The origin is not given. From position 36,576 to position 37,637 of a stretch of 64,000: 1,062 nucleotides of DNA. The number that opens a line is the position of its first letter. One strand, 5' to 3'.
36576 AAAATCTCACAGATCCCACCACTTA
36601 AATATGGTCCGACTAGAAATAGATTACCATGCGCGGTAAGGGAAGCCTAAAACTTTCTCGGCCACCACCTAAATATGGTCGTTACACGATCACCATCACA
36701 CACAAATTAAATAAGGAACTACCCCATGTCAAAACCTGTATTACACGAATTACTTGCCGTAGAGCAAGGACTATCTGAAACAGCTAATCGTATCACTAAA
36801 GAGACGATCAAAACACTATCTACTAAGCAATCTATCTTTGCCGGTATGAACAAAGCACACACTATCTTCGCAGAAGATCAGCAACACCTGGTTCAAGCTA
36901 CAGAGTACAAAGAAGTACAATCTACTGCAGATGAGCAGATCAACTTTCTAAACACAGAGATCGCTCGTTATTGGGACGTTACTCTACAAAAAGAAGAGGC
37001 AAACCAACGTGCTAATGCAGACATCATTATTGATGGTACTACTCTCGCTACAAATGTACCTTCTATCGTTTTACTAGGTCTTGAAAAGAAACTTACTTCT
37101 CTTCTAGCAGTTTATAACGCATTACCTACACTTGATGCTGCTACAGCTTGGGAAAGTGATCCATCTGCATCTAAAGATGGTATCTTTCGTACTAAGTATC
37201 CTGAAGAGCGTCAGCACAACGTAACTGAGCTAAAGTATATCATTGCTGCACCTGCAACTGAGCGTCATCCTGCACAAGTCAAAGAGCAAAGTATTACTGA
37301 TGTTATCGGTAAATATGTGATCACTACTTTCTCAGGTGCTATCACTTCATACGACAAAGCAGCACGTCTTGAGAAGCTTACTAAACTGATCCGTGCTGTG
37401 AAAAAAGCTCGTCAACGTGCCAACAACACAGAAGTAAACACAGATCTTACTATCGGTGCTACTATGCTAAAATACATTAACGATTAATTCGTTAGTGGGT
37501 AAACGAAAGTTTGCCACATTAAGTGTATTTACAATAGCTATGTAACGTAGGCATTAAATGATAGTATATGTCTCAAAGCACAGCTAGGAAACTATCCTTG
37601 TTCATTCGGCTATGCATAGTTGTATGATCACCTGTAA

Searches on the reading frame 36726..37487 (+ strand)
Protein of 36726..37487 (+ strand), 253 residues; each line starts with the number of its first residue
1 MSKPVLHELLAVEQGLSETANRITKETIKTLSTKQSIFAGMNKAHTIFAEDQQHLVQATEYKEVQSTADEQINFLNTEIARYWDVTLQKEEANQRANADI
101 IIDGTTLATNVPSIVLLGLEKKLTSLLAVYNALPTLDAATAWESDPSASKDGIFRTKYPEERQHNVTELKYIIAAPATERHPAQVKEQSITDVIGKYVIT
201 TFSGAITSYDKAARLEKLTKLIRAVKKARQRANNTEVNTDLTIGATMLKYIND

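Call 36: find_encoding_contigs(protein=window:36726-37487:+, flank=10000, max_places=10)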
Protein window:36726-37487:+ (253 aa): 12 contigs read that carry it; 8 places shown.
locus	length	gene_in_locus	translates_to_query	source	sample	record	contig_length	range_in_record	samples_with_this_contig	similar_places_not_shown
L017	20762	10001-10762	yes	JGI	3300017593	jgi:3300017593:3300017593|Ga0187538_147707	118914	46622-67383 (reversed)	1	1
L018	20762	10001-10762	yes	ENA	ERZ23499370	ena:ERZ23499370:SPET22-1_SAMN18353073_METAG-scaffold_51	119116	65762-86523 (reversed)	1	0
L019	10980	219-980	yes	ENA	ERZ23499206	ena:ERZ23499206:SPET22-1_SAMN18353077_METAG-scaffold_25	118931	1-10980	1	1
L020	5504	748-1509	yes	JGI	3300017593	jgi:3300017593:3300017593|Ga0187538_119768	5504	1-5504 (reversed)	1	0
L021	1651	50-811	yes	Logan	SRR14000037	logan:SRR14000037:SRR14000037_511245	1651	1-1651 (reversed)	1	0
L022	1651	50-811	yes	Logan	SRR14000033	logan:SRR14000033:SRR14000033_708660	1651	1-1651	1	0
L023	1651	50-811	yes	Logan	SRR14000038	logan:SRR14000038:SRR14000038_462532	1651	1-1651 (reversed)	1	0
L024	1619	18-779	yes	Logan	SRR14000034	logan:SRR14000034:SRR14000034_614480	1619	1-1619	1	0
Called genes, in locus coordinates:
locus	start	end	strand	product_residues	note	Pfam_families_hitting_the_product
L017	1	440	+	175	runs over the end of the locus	-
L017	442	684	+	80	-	-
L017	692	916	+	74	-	-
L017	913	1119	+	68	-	-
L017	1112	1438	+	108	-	-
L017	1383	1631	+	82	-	-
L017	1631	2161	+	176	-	-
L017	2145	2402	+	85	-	-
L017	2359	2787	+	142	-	-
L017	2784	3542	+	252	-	PF25188:Tad6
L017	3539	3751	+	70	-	-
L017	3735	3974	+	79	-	-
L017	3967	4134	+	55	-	-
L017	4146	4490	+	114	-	-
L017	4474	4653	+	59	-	PF07963:N_methyl (weak)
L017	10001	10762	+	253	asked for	PF25283:DUF7873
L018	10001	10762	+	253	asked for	PF25283:DUF7873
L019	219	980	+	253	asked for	PF25283:DUF7873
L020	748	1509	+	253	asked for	PF25283:DUF7873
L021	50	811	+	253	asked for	PF25283:DUF7873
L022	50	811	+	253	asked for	PF25283:DUF7873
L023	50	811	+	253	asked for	PF25283:DUF7873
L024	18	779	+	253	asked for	PF25283:DUF7873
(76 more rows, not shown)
